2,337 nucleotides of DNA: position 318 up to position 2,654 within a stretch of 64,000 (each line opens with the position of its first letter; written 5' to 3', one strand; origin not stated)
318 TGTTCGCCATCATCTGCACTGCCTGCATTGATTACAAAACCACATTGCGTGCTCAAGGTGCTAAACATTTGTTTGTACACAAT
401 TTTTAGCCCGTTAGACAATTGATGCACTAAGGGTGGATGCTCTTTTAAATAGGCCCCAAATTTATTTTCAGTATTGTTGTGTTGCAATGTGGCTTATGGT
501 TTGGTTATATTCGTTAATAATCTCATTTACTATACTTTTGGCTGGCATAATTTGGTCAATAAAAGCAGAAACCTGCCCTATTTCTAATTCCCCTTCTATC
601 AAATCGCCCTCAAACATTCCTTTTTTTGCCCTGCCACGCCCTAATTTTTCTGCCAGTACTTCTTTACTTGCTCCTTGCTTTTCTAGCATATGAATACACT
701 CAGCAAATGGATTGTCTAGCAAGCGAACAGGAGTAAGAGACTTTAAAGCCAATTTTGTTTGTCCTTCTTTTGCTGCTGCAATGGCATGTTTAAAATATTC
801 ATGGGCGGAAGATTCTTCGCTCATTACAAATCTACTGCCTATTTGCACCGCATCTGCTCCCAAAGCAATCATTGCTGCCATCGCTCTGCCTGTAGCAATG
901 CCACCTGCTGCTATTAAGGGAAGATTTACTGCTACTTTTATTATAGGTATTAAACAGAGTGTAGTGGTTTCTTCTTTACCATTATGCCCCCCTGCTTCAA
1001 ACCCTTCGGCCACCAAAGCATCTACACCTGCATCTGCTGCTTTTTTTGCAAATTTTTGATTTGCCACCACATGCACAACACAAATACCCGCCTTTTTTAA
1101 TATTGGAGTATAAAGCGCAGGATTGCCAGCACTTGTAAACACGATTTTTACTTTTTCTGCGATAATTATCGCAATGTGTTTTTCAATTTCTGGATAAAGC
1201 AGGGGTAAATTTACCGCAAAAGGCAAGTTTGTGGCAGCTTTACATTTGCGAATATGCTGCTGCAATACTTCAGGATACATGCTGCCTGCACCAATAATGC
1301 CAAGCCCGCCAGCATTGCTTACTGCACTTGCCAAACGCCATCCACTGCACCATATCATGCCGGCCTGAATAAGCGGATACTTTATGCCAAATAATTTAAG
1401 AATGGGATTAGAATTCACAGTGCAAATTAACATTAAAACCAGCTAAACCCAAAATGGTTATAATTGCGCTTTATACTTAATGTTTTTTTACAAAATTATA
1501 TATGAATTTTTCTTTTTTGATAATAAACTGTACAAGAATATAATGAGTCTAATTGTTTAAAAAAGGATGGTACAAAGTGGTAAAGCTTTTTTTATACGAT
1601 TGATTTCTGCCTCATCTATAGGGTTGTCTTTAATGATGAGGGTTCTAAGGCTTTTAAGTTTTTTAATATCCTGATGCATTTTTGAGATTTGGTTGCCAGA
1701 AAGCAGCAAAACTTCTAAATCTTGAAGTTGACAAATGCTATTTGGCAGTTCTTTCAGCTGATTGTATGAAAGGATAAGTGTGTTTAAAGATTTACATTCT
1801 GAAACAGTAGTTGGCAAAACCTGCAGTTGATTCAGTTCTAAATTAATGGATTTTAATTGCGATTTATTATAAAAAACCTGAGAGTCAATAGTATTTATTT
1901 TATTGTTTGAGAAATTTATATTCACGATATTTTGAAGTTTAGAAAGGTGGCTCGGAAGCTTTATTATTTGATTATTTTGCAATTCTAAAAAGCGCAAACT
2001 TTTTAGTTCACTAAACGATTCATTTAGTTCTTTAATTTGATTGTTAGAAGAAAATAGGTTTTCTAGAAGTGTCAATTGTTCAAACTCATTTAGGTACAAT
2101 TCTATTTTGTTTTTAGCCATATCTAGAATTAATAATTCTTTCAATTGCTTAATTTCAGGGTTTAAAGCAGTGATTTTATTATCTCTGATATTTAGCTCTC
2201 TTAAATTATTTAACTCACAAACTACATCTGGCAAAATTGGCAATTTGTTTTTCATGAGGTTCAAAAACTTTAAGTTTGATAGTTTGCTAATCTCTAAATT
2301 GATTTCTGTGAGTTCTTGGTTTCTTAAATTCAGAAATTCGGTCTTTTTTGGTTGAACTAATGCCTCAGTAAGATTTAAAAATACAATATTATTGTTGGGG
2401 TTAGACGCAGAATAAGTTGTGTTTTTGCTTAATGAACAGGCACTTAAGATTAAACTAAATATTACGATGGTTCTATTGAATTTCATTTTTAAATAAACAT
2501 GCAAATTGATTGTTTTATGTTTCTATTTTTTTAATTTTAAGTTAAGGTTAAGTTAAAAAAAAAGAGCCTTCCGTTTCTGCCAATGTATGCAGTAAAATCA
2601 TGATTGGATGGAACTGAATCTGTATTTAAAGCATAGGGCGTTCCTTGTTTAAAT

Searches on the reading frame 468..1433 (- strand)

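Call 11: search_protein_families(library=pfam, proteins=[window:468-1433:-], max_evalue=0.001)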
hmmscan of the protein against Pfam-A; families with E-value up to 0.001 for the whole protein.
window:468-1433:- (321 aa): 5 families
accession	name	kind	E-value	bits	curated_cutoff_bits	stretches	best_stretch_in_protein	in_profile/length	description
PF03060.21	NMO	-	1.2e-61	209.4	28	2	85-307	104-330/331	Nitronate monooxygenase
PF00478.31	IMPDH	-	3.5e-14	53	25.6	2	14-199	30-173/345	IMP dehydrogenase / GMP reductase domain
PF01070.24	FMN_dh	-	4.2e-07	29.8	24.9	1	120-219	223-322/350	FMN-dependent dehydrogenase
PF05690.20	ThiG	-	4.9e-05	23.2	23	1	112-223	119-229/247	Thiazole biosynthesis protein ThiG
PF01180.27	DHO_dh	-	0.00032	20.4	27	1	127-210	195-280/291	Dihydroorotate dehydrogenase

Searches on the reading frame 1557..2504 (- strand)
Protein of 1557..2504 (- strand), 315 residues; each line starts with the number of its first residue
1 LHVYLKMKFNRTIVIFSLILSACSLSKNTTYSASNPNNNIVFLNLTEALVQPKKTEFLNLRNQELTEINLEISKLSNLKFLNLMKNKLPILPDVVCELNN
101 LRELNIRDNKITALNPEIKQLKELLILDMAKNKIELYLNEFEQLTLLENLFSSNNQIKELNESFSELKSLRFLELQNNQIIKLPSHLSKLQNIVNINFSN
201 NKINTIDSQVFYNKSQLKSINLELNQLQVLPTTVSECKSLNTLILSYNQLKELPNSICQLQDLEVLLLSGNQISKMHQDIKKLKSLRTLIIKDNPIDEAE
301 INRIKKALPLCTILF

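Call 11: search_protein_families(library=pfam, proteins=[window:1557-2504:-], max_evalue=0.001)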
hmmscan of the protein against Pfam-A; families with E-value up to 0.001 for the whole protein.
window:1557-2504:- (315 aa): 4 families
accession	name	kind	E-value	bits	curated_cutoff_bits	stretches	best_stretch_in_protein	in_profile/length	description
PF13855.12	LRR_8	-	4.3e-24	84.5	27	5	239-296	2-61/61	Leucine rich repeat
PF23598.1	LRR_14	-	2.2e-20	73.1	40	3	209-291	41-121/353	Leucine-rich repeat region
PF12799.13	LRR_4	-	1.6e-18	66.8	27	3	168-207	1-40/44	Leucine Rich repeats (2 copies)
PF00560.39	LRR_1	-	7e-08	31.6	20.6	0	239-260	1-23/23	Leucine Rich Repeat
